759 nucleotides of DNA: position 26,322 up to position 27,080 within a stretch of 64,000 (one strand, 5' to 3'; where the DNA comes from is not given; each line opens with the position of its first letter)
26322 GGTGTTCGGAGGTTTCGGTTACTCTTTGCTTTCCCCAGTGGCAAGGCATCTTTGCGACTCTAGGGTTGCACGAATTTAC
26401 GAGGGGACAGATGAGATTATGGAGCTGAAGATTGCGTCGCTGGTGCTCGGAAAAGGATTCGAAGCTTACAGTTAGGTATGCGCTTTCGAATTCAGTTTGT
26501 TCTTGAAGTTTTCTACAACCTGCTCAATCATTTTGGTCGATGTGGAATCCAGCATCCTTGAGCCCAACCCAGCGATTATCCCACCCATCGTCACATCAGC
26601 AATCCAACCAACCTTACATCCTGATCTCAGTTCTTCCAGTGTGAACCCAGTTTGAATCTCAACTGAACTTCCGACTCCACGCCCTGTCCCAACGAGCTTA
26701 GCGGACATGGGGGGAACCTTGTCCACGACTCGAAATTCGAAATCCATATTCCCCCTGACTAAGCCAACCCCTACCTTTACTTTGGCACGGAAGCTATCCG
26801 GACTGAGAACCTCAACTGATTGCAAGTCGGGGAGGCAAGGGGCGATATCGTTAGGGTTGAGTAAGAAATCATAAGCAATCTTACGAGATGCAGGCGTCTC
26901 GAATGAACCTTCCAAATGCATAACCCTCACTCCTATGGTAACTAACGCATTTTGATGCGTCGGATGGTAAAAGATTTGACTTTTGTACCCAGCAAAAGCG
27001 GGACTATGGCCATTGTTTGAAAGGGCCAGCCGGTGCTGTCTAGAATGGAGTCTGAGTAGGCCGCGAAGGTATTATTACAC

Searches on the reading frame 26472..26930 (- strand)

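Call 55: search_protein_families(library=pfam, proteins=[window:26472-26930:-], max_evalue=0.0001)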
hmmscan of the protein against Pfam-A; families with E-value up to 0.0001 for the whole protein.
window:26472-26930:- (152 aa): 2 families
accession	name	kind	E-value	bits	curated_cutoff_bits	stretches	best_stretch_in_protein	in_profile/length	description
PF06240.19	COXG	-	4e-27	95.1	22.2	1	8-146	1-139/140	Carbon monoxide dehydrogenase subunit G (CoxG)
PF10604.15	Polyketide_cyc2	-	2.8e-05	24.9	27.4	1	6-146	4-141/142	Polyketide cyclase / dehydrase and lipid transport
